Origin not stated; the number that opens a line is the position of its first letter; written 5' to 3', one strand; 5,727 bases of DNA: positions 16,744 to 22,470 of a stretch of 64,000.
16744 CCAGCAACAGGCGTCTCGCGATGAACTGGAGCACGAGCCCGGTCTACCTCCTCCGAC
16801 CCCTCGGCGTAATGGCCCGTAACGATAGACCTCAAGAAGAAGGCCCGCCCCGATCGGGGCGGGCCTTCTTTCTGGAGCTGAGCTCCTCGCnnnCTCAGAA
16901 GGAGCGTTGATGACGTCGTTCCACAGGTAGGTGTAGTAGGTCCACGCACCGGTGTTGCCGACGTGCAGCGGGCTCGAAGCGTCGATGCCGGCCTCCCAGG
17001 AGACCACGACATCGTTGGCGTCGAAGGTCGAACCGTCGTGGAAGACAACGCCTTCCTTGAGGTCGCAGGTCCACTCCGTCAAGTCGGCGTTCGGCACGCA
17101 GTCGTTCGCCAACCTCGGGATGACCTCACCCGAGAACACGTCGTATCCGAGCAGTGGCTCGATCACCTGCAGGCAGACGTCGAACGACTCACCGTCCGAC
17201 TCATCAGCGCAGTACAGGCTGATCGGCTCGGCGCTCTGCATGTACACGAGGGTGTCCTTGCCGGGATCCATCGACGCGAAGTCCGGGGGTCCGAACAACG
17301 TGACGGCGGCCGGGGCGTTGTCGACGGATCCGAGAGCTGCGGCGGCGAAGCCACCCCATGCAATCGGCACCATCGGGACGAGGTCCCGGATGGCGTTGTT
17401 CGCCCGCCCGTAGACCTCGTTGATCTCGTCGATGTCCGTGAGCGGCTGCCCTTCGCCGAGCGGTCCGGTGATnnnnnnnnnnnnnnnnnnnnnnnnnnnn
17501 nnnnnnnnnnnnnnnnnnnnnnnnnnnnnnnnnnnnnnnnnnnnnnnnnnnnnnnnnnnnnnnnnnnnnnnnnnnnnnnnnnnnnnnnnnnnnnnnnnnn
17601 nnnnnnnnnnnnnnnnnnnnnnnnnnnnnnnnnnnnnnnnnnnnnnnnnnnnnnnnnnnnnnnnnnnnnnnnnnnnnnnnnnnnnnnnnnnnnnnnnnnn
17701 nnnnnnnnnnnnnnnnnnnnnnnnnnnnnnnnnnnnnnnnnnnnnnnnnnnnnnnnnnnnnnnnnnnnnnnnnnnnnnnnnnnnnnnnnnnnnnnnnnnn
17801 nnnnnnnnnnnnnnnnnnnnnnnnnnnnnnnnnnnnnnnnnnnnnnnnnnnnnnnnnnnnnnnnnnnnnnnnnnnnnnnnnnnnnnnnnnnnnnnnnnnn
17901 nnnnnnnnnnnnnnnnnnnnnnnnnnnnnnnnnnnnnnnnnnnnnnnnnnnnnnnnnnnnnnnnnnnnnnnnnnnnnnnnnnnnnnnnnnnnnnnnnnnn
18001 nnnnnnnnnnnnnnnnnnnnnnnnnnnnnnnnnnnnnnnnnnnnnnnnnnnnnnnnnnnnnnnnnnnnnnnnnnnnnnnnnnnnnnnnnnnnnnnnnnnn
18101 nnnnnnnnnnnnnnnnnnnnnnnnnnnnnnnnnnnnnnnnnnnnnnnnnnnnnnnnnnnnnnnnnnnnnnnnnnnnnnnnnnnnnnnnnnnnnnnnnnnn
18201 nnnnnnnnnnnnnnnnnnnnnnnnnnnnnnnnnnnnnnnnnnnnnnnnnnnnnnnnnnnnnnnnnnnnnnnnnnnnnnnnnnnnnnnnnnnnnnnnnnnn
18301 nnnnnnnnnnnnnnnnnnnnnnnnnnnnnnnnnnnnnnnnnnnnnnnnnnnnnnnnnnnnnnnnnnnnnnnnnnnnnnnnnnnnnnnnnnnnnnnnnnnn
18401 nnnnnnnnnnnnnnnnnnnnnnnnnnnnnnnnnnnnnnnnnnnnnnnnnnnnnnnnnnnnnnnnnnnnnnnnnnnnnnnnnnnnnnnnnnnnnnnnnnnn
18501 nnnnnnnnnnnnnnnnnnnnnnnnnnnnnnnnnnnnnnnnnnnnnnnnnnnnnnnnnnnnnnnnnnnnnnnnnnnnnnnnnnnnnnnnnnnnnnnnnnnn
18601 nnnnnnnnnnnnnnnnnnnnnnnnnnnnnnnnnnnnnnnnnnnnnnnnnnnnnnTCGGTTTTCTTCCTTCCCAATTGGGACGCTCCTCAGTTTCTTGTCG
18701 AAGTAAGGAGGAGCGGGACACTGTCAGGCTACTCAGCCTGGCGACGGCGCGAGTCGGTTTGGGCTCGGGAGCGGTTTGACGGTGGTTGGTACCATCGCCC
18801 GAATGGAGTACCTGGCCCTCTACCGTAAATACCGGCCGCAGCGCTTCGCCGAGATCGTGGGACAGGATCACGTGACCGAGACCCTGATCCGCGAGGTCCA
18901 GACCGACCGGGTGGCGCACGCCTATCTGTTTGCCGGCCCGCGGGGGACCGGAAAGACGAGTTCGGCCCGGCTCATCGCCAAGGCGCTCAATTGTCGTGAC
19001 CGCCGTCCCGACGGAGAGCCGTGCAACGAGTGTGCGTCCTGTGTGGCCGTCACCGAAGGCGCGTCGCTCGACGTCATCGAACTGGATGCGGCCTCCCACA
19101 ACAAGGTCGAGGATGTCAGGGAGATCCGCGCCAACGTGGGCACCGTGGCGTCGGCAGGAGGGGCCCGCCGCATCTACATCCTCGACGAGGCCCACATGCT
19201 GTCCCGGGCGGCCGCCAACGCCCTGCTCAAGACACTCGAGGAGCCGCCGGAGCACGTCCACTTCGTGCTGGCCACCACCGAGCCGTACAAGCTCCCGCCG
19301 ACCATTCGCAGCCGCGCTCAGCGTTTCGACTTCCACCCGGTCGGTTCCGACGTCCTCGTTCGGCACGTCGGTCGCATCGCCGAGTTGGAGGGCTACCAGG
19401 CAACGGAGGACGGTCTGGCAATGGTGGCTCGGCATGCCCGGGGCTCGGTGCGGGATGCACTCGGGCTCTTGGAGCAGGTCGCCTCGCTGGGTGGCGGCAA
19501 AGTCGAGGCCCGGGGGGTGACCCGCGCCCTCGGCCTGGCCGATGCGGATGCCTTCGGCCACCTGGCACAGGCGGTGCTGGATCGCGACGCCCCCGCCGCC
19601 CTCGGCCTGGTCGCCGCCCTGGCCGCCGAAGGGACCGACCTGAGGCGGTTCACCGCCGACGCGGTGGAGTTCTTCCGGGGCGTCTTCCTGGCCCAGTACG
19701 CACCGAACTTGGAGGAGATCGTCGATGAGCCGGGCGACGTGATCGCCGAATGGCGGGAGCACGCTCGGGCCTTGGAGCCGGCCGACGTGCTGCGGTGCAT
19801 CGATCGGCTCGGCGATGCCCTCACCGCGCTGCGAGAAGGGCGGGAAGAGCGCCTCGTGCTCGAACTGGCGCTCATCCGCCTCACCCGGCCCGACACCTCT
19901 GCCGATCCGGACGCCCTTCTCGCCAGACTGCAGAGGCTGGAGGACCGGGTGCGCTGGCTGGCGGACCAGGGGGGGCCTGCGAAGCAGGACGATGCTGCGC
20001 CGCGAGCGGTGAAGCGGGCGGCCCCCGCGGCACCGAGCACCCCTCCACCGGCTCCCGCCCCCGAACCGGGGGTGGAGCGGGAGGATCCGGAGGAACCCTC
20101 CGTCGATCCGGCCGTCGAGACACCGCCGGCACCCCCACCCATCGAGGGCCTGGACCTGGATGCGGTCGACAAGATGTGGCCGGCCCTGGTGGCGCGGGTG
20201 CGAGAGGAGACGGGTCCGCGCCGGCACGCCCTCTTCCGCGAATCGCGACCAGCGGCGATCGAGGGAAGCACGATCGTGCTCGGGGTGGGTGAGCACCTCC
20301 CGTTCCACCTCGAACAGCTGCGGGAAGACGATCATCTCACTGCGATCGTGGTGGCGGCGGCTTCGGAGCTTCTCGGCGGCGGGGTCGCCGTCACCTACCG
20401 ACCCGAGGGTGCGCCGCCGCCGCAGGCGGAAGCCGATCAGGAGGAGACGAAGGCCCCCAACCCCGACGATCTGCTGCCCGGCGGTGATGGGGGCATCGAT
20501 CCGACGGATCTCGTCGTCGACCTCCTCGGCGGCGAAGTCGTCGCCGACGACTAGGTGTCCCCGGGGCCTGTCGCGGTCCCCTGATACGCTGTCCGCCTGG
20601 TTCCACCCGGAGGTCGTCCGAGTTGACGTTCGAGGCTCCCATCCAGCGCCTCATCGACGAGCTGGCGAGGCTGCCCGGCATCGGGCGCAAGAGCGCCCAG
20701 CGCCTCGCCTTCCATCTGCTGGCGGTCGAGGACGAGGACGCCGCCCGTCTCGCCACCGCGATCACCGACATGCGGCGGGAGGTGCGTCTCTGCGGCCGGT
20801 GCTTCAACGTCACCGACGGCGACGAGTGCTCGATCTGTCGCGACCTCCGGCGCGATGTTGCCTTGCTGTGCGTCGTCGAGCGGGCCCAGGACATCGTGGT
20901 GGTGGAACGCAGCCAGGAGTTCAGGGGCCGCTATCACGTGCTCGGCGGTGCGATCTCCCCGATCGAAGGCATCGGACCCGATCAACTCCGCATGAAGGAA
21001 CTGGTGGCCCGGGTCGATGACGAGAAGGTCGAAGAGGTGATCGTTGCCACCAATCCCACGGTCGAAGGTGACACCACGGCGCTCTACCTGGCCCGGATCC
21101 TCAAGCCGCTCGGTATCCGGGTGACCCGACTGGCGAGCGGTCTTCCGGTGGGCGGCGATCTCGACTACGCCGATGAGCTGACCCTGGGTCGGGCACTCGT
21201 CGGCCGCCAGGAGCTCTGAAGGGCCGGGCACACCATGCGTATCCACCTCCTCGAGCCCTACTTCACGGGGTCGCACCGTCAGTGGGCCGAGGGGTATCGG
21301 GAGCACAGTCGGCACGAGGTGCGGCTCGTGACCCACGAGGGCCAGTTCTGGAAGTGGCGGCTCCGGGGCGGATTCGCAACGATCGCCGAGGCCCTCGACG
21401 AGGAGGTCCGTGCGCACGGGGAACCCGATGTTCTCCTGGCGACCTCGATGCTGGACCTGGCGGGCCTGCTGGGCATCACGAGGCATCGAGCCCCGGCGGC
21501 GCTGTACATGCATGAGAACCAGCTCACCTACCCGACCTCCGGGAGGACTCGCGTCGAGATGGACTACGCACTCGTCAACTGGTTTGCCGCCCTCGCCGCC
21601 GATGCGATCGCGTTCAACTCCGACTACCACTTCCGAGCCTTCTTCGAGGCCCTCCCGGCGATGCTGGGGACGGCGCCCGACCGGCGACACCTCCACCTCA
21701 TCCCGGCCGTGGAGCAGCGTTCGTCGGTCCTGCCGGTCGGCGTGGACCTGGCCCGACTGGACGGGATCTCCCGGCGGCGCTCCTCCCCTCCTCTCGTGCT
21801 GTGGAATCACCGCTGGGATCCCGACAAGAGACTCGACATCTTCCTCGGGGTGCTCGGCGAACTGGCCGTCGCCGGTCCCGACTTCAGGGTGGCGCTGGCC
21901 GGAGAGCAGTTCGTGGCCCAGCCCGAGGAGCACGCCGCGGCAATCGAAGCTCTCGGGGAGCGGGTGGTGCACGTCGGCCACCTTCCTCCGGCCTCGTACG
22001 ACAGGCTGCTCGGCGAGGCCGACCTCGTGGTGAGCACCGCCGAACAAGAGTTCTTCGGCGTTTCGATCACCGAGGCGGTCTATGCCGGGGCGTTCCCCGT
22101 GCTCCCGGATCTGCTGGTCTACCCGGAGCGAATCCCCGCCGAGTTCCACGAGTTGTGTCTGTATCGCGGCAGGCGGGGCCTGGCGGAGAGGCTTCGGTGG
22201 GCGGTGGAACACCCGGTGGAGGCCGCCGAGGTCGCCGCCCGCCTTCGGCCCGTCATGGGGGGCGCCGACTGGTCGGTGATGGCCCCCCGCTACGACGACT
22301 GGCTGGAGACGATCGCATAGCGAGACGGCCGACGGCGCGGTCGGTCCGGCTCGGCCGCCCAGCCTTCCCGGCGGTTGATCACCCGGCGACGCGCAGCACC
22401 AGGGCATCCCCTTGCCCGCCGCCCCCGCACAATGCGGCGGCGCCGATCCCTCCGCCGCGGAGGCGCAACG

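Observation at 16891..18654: Naturally circularly permuted OppA/DppA-type substrate-binding protein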

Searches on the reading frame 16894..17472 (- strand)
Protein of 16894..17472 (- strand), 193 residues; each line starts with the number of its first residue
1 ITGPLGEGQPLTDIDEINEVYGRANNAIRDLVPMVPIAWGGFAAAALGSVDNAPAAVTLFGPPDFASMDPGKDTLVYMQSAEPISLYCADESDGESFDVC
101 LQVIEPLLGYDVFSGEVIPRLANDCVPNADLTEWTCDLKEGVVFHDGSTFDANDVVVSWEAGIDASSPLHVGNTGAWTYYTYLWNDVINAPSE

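Call 14: find_related_loci(query=window:16894-17472:-, collection=genome_contigs, flank=8000)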
Query window:16894-17472:- (193 aa) in genome_contigs; peptide patterns used: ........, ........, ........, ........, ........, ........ (x = any residue, [..] = any of these).
119 stretches matched a pattern; 26 encode a relative of the query (tblastn E <= 1e-3); 26 distinct loci.
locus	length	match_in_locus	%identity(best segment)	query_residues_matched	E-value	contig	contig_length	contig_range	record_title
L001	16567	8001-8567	59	1-191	6e-70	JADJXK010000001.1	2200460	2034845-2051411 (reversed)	MAG: Candidatus Leptofilum proximum isolate Kalu_MAXAC.106v2 tig00000173-10-21988890, whole genome shotgun sequence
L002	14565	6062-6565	64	21-190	2e-68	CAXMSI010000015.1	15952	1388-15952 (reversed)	MAG: uncultured Acidimicrobiia bacterium isolate 07C-BC-St07_bin.17.permissive genome assembly, contig: NODE_15_length_1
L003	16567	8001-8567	59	1-191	3e-68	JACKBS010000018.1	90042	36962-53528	MAG: Ardenticatenaceae bacterium isolate HK-STAS-CHLO-27 HK-STAS-CHLO-27_18, whole genome shotgun sequence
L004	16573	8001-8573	60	1-193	1e-67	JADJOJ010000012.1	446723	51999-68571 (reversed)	MAG: Candidatus Leptofilum gracile isolate Fred_BAT3C.445 tig00351493-10-4457060, whole genome shotgun sequence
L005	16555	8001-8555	59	5-191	9e-68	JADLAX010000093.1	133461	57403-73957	MAG: Anaerolineae bacterium isolate SJ142 c_000001463563, whole genome shotgun sequence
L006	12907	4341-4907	56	1-192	9e-67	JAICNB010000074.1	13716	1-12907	MAG: Acidimicrobiia bacterium isolate OF_bin.16 k141_267886_length_13716_cov_10.9971, whole genome shotgun sequence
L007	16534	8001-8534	59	1-180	1e-65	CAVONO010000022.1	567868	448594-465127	MAG: uncultured Chloroflexia bacterium isolate MFD09779.bin.3.231 genome assembly, contig: contig_7505, whole genome sho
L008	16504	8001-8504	62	21-190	1e-65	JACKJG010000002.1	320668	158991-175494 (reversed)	MAG: Hyphomicrobiaceae bacterium isolate HK-STAS-PROT-33 HK-STAS-PROT-33_2, whole genome shotgun sequence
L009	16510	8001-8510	61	21-192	2e-65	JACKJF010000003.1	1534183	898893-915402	MAG: Hyphomicrobiaceae bacterium isolate HK-STAS-PROT-32 HK-STAS-PROT-32_3, whole genome shotgun sequence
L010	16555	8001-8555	60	5-191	2e-65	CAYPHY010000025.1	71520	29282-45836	MAG TPA_asm: uncultured Ardenticatenaceae bacterium isolate binchicken_co59_761 genome assembly, contig: NODE_429_length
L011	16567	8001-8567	57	1-192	3e-63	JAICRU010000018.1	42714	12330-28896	MAG: Acidimicrobiia bacterium isolate TY_ISSM_2_bin.47 k141_4740629_length_42714_cov_11.1370, whole genome shotgun seque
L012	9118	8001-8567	56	1-192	7e-63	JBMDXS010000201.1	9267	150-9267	MAG: Acidimicrobiia bacterium isolate FBaSoil1_17 FBaSoil1_contig201, whole genome shotgun sequence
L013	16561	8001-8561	56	1-190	1e-61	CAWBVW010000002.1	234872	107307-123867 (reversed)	MAG: uncultured bacterium isolate MFD09779.bin.1.214 genome assembly, contig: contig_24237, whole genome shotgun sequenc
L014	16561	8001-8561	56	1-190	2e-61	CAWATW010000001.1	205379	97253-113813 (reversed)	MAG: uncultured bacterium isolate MFD09779.bin.1.206 genome assembly, contig: contig_24235, whole genome shotgun sequenc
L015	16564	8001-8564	52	1-191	1e-59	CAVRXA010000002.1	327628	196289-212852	MAG: uncultured Acidobacteriota bacterium isolate MFD06229.bin.2.134 genome assembly, contig: contig_12105, whole genome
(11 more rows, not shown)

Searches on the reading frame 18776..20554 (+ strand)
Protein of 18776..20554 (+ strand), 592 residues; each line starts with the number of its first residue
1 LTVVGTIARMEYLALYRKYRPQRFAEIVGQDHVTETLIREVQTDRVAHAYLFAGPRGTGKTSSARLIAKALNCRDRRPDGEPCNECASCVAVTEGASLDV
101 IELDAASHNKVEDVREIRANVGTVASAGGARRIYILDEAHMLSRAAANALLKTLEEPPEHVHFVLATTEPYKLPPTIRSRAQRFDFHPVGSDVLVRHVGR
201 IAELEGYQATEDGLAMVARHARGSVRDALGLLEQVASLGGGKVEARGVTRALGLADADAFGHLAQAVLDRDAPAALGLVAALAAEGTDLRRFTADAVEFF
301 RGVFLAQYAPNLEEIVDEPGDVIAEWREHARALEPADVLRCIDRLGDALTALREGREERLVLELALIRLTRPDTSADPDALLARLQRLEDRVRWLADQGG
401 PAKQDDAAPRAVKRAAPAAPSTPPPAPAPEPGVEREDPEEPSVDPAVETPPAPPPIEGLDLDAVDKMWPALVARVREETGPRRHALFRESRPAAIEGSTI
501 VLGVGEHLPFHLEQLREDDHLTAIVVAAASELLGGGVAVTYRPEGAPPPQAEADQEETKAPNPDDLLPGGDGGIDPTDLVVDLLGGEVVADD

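Call 47: search_protein_families(library=pfam, proteins=[window:18776-20554:+], max_evalue=0.00001)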
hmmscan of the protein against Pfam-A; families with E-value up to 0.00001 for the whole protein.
window:18776-20554:+ (592 aa): 6 families
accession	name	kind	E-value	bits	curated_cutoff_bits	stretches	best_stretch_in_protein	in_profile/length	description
PF13177.12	DNA_pol3_delta2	-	5.5e-41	140.7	27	1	30-189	2-160/161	DNA polymerase III, delta subunit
PF12169.13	DNA_pol3_gamma3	-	1.1e-14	54.9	24.4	1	244-384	2-142/143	DNA polymerase III subunits gamma and tau domain III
PF00004.35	AAA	-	3.3e-12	47.4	21.2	1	51-186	2-125/131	ATPase family associated with various cellular activities (AAA)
PF20964.2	DnaX_C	-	1.1e-08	35.5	26.2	1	460-553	8-106/113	DNA polymerase III subunit tau, C-terminal domain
PF22608.2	DNAX_ATPase_lid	-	3.6e-08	33.5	27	1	196-241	4-49/49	DNA polymerase III clamp loader subunit, ATPase lid domain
PF13401.12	AAA_22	-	2.2e-06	28.5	27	1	50-168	8-123/130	AAA domain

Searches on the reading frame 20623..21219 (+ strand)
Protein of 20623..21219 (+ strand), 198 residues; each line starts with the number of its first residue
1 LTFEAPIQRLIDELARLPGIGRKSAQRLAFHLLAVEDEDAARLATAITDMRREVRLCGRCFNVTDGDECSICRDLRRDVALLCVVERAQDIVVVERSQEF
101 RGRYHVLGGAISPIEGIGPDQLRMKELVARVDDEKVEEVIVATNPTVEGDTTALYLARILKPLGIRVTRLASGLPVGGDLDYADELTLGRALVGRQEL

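Call 47: search_protein_families(library=pfam, proteins=[window:20623-21219:+], max_evalue=0.00001)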
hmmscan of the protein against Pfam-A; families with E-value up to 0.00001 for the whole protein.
window:20623-21219:+ (198 aa): 5 families
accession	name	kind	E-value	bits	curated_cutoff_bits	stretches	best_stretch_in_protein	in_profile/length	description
PF13662.12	Toprim_4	-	3e-25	88.7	25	1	82-171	3-85/85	Toprim domain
PF21176.3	RecR_HhH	-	2.9e-19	69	27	1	7-49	1-43/45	RecR, helix-hairpin-helix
PF21175.2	RecR_C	-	2.6e-12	46.3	22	1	173-196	1-24/24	RecR, C-terminal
PF01751.28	Toprim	-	3.1e-10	40.5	23.1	1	82-167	2-93/96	Toprim domain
PF02132.21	RecR_ZnF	-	5.3e-07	29.7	22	1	54-74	1-21/21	RecR, Cys4-zinc finger domain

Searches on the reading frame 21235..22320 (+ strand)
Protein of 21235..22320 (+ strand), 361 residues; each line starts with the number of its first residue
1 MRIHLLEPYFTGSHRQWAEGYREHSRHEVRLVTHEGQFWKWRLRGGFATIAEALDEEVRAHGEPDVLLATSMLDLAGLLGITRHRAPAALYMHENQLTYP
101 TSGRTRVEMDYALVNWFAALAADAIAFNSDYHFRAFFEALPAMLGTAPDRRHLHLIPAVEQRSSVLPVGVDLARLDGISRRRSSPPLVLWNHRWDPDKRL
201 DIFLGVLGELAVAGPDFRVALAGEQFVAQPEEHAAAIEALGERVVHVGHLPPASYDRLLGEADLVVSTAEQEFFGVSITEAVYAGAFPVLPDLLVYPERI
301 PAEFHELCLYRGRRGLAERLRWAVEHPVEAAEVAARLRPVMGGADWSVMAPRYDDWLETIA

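Call 47: search_protein_families(library=pfam, proteins=[window:21235-22320:+], max_evalue=0.00001)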
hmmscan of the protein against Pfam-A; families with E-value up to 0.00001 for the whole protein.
window:21235-22320:+ (361 aa): 3 families
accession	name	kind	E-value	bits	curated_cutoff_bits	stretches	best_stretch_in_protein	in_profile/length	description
PF12038.13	QTMAN_N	-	3.6e-52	177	25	1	2-170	1-168/168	tRNA-queuosine alpha-mannosyltransferase N-terminal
PF00534.26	Glycos_transf_1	-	5.8e-11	42.7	26.4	1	180-327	10-159/172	Glycosyl transferases group 1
PF13692.12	Glyco_trans_1_4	-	1.7e-06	28.8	27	1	192-293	8-108/142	Glycosyl transferases group 1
